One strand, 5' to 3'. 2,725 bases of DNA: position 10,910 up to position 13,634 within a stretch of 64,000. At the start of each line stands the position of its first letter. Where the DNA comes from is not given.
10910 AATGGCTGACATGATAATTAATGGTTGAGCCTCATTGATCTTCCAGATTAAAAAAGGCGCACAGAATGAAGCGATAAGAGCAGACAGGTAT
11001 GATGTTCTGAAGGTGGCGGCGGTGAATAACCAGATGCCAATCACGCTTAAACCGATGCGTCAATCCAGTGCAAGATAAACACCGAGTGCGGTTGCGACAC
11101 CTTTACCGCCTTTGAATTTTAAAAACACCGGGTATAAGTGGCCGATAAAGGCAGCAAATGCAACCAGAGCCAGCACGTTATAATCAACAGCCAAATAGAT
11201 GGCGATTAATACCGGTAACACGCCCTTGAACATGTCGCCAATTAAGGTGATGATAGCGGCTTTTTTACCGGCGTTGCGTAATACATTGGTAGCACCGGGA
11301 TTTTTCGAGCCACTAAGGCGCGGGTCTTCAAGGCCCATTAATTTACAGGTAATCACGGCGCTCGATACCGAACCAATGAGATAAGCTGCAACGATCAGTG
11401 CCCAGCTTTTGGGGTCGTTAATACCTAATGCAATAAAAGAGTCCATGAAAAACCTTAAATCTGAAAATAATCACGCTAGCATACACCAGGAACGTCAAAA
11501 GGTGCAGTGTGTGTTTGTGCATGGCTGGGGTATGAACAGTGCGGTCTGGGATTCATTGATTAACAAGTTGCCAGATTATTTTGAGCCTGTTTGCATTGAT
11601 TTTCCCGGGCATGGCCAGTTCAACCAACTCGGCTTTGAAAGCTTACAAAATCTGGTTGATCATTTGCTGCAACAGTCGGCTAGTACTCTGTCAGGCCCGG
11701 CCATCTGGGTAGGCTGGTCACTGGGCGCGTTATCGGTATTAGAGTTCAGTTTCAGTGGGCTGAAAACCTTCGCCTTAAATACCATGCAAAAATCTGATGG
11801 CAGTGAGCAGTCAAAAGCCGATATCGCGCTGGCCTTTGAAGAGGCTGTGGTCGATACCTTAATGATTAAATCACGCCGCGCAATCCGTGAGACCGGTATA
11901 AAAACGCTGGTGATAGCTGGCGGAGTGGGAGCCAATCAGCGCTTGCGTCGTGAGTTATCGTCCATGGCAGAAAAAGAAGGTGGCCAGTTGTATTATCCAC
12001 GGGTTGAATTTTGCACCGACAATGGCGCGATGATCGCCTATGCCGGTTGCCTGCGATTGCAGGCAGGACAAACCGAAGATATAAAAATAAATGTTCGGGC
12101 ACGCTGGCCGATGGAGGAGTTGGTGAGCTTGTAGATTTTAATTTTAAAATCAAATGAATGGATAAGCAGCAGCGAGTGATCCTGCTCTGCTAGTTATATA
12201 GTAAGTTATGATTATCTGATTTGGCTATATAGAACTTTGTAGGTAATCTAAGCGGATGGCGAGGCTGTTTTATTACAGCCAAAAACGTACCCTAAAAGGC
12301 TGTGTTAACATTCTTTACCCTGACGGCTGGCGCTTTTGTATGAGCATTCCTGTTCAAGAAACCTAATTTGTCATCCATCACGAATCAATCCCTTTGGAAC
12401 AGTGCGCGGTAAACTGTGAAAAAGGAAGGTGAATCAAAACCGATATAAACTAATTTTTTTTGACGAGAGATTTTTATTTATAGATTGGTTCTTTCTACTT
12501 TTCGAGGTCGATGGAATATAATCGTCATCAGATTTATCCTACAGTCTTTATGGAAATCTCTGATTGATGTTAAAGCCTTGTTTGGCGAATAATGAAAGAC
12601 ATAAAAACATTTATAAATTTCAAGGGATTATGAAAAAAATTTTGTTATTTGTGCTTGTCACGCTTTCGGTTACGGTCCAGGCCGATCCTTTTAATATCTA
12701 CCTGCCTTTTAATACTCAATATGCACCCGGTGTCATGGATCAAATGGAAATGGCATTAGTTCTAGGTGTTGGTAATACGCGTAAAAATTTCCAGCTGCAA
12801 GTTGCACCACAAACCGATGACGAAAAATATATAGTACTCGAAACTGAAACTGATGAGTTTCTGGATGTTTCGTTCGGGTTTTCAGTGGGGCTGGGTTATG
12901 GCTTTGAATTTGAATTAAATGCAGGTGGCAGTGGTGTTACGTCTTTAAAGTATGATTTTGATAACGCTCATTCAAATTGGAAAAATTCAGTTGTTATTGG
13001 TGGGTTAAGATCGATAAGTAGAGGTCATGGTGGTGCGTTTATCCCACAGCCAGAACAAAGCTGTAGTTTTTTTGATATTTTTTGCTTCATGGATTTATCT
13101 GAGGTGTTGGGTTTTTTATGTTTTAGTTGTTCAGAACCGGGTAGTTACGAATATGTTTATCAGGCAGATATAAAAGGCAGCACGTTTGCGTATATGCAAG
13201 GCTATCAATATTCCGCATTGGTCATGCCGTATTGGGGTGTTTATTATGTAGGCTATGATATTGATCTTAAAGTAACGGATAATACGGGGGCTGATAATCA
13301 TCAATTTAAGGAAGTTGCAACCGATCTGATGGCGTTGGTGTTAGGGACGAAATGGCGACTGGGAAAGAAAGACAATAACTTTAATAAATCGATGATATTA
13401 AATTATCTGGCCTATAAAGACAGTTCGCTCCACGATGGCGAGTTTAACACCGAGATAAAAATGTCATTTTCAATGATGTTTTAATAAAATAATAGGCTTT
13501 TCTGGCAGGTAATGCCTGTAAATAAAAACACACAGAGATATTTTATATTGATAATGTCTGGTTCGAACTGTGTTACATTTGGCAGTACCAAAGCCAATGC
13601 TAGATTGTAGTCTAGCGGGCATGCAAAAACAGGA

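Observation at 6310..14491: tsaD-plsY interval expanded to about 8 kb with two unrelated cargo sets on either side of the duplicate block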

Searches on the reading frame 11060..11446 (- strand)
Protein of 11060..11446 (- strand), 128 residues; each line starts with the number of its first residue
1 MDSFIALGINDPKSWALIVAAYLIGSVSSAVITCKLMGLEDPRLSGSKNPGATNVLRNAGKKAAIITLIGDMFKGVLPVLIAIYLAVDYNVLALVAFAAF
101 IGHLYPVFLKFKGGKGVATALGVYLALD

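Call 6: search_protein_families(library=ncbifam, proteins=[window:11060-11446:-])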
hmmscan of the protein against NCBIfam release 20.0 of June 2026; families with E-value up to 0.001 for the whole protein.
window:11060-11446:- (128 aa): 8 families
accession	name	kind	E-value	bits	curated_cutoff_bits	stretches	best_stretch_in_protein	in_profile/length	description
TIGR00023.1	TIGR00023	equivalog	1.3e-41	142.6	137.2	1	17-127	8-118/196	glycerol-3-phosphate 1-O-acyltransferase PlsY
NF010993.0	PRK14417.1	equivalog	3.8e-26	92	249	1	17-127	8-118/232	membrane protein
NF001254.0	PRK00220.2-1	equivalog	5.7e-23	81.9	199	1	16-128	8-120/182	glycerol-3-phosphate 1-O-acyltransferase PlsY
NF010990.0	PRK14414.1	equivalog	7.3e-22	78.1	261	1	18-124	11-117/210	glycerol-3-phosphate acyltransferase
NF010978.0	PRK14401.1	equivalog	3.4e-20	72.6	163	1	16-127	4-110/187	membrane protein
NF010987.0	PRK14411.1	equivalog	5.3e-19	68.8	243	1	18-121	7-110/204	membrane protein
NF010992.0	PRK14416.1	equivalog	6e-19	68.9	222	1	19-127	4-113/207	membrane protein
NF010976.0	PRK14399.1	equivalog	1.1e-17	64.7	419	1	19-125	16-128/258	membrane protein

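Call 7: search_protein_families(library=pfam, proteins=[window:11060-11446:-])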
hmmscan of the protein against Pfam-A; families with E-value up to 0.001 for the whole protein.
window:11060-11446:- (128 aa): 1 family
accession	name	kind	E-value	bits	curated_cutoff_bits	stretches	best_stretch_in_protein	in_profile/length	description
PF02660.20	G3P_acyltransf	-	1.1e-39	136.6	24.1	1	20-127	1-101/164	Glycerol-3-phosphate acyltransferase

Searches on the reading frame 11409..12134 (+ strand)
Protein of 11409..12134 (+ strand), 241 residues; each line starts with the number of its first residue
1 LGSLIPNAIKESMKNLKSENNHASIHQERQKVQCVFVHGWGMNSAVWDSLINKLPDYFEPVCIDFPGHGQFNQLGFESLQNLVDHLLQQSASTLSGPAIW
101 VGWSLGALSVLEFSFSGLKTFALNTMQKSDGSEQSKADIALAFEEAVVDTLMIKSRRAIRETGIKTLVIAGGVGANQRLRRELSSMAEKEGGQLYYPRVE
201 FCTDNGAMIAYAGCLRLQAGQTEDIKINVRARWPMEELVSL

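Call 6: search_protein_families(library=ncbifam, proteins=[window:11409-12134:+])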
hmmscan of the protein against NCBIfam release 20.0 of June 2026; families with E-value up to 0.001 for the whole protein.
window:11409-12134:+ (241 aa): 17 families
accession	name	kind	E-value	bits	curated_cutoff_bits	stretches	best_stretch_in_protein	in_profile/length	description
TIGR03723.1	T6A_TsaD_YgjD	equivalog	7.3e-36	123.9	296.1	1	110-217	204-313/314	tRNA (adenosine(37)-N6)-threonylcarbamoyltransferase complex transferase subunit TsaD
TIGR00329.1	gcp_kae1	subfamily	6.2e-33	114.3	207.8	1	110-210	203-305/305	tRNA (adenosine(37)-N6)-threonylcarbamoyltransferase complex transferase subunit TsaD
TIGR03722.2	arch_KAE1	equivalog_domain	2.4e-25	89.3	375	1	112-237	196-318/323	KEOPS complex N(6)-L-threonylcarbamoyladenine synthase Kae1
NF007174.0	PRK09605.1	equivalog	1.6e-23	83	447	1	111-226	197-308/535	bifunctional N(6)-L-threonylcarbamoyladenine synthase/serine/threonine protein kinase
TIGR01738.1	bioH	equivalog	1.4e-18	67.4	206.95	1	32-111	5-80/245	pimeloyl-ACP methyl ester esterase BioH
NF007674.0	PRK10349.1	equivalog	3.5e-13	49.8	449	1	29-112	11-90/256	pimeloyl-ACP methyl ester esterase BioH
NF051487.1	bifunc_PcaCD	exception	5.6e-10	38.9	430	1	23-111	160-253/413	bifunctional 4-carboxymuconolactone decarboxylase/3-oxoadipate enol-lactonase PcaCD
NF008340.0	PRK11126.1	equivalog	1e-09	38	261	1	22-114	5-96/255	2-succinyl-6-hydroxy-2,4-cyclohexadiene-1-carboxylate synthase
NF011457.0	PRK14875.1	equivalog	6.7e-09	35.2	307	1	28-111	129-213/372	acetoin dehydrogenase dihydrolipoyllysine-residue acetyltransferase subunit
TIGR03695.1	menH_SHCHC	equivalog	9.8e-09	35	208.55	1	33-108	4-83/252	2-succinyl-6-hydroxy-2,4-cyclohexadiene-1-carboxylate synthase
TIGR00143.1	hypF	equivalog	1.5e-07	30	466.1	1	118-207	644-732/741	carbamoyltransferase HypF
NF051488.1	bifunc_PcaDC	exception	3.1e-06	26.6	390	1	25-108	6-90/375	bifunctional 3-oxoadipate enol-lactonase/4-carboxymuconolactone decarboxylase PcaDC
NF050089.1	i_nPHAscl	equivalog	5e-06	25.8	300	1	26-113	13-101/288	intracellular short-chain-length polyhydroxyalkanoate depolymerase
NF058580.1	lipase_V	equivalog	8.7e-06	25.6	300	1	25-106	19-100/230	EstV family lipase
TIGR03056.1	bchO_mg_che_rel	equivalog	1.5e-05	24.2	172.55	1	34-111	31-110/278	alpha/beta fold hydrolase BchO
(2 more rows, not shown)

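Call 7: search_protein_families(library=pfam, proteins=[window:11409-12134:+])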
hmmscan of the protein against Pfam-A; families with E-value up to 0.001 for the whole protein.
window:11409-12134:+ (241 aa): 5 families
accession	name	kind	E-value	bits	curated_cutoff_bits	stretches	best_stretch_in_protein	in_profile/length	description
PF00814.31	TsaD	-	6.6e-27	95.3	24.8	1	106-211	174-264/264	tRNA N6-adenosine threonylcarbamoyltransferase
PF12697.13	Abhydrolase_6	-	6.1e-13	50.4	26.3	1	35-117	2-83/217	Alpha/beta hydrolase family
PF22521.2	HypF_C_2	-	3e-08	34.2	27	1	128-206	158-236/241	Carbamoyltransferase, Kae1-like Domain, second subdomain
PF00561.26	Abhydrolase_1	-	3.1e-06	27.5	25.8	1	35-110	4-83/245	alpha/beta hydrolase fold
PF00975.26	Thioesterase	-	0.001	19.8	26.4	0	35-108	5-78/226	Thioesterase domain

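Call 34: find_encoding_contigs(protein=window:11502-12131:+, flank=10000, max_places=10)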
Protein seq(210 aa) (210 aa): no gene with exactly this product is on record in the collection.

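Call 52: find_homologous_proteins(query=window:11445-12134:+, max_evalue=1e-20)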
Query window:11445-12134:+ (229 aa): 7994 proteins with E <= 1e-20 among 8000 candidates; the best 120 are listed.
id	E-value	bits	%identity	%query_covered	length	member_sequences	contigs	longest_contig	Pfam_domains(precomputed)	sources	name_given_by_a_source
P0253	4.0e-136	470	100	92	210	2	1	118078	PF00814.32,PF22521.3,PF12697.14,PF00561.27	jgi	-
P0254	1.2e-75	272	100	57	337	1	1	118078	PF00814.32,PF22521.3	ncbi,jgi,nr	ncbi:MAG: tRNA (adenosine(37)-N6)-threonylcarbamoyltransferase complex transferase subunit TsaD [Gam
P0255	6.7e-74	266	97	57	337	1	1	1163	PF00814.32,PF22521.3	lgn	-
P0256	7.7e-70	253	70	76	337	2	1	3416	PF00814.32,PF22521.3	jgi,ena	-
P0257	1.2e-69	252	93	56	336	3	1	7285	PF00814.32,PF22521.3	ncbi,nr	ncbi:MAG: tRNA (adenosine(37)-N6)-threonylcarbamoyltransferase complex transferase subunit TsaD, par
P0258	1.6e-69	252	70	76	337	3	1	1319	PF00814.32,PF22521.3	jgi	-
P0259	2.9e-69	251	91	57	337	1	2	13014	PF00814.32,PF22521.3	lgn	-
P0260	7.9e-69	250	69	76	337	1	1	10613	PF00814.32,PF22521.3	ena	-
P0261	1.6e-68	249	89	57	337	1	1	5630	PF00814.32,PF22521.3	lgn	-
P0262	2.9e-68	248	89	57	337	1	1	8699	PF00814.32,PF22521.3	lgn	-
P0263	2.9e-68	248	89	57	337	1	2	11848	PF00814.32,PF22521.3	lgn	-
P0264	3.8e-68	247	89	57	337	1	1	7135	PF00814.32,PF22521.3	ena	-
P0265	3.9e-68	247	89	57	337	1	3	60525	PF00814.32,PF22521.3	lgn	-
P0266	4.0e-68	247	89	57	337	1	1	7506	PF00814.32,PF22521.3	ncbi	-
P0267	4.1e-68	247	89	57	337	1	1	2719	PF00814.32,PF22521.3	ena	-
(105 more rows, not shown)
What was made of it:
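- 11739..12134 (+): 'tsaD: codons 207-337 plus the stop codon, fused in frame to bioH'*. There are 4 synonymous SNPs in the first 42 nt, then 0 differences in 353 nt compared with 5956-6308. The fusion protein is a singleton among 5.8 billion proteins (call 52).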

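Call 53: find_encoding_contigs(protein=P0255, flank=10000, max_places=6)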
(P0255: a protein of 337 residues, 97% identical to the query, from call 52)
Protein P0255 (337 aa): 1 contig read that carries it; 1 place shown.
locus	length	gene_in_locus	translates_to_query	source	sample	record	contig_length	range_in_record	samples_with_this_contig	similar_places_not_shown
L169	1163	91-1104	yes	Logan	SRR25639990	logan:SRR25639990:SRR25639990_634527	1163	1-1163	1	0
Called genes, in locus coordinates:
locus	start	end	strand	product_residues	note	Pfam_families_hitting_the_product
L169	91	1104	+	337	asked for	PF00814:TsaD, PF22521:HypF_C_2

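Call 54: find_encoding_contigs(protein=P0253, flank=10000, max_places=6)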
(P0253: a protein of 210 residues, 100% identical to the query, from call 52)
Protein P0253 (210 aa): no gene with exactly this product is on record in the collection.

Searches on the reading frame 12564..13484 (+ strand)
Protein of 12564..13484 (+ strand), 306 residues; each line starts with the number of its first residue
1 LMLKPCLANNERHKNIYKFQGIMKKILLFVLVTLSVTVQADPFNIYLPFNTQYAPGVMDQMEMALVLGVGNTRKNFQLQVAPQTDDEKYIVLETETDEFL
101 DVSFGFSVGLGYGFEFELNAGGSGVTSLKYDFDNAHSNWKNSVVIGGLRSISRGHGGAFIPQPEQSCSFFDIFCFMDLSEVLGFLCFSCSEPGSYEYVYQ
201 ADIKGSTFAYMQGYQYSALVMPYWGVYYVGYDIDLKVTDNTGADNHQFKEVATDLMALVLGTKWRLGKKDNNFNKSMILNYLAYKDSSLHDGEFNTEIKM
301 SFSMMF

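Call 6: search_protein_families(library=ncbifam, proteins=[window:12564-13484:+])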
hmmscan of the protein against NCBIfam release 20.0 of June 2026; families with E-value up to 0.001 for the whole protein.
window:12564-13484:+ (306 aa): 0 families

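Call 7: search_protein_families(library=pfam, proteins=[window:12564-13484:+])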
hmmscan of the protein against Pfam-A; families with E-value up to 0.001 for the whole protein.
window:12564-13484:+ (306 aa): 0 families

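Call 68: search_solved_structures(query=A4, max_evalue=1)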
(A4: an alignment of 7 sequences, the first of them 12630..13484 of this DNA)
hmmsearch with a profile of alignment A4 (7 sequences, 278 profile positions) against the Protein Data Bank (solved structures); distinct sequences matched with E-value up to 1: 2.
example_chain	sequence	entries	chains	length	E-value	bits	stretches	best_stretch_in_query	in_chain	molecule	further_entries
8hbn_A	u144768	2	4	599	0.31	13.5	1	169-221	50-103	mRNA export factor MEX67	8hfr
1x3o_A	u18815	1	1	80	0.78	12.2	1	54-107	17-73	acyl carrier protein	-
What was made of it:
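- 12630..13484 (+): Putative secreted or outer-membrane protein. It belongs to a genus-wide family that normally lies directly downstream of tsaD. No Pfam or PDB match (calls 7, 68).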

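Call 74: predict_structure(protein=window:12630-13484:+)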
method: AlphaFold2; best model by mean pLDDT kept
length: 284 residues; sequences in the alignment: 1
mean_pLDDT: 33.0   pTM: 0.26
mean pLDDT of the five models: 33.0, 28.0, 26.9, 26.3, 24.9
residues with pLDDT >= 90: 0; 70-90: 0; 50-70: 0; < 50: 284
segments of 3 or more residues with pLDDT < 50: 1-284
pLDDT, mean of each block of 10 residues (from residue 1): 31 37 41 39 39 40 43 42 37 37 32 30 28 27 34 36 39 38 30 26 25 32 34 26 27 24 30 26 21
secondary structure, 60 per line:
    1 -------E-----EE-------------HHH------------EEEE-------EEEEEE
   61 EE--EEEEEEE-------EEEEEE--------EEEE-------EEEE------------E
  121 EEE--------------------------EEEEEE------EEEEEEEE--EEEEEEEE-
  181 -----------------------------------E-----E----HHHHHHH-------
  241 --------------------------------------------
elements in order: E44-47 E55-62 E65-71 E79-84 E93-96 E104-107 E120-123 E150-155 E162-169 E172-179 H227-233
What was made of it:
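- Checked: The protein has a signal peptide and a C-terminal Phe, but no Pfam, NCBIfam or PDB match, and the AlphaFold2 model was unusable (calls 6, 7, 68, 74).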

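Call 80: search_protein_families(library=pfam, proteins=[window:12564-13484:+], max_evalue=0.01)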
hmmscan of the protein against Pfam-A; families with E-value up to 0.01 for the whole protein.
window:12564-13484:+ (306 aa): 0 families
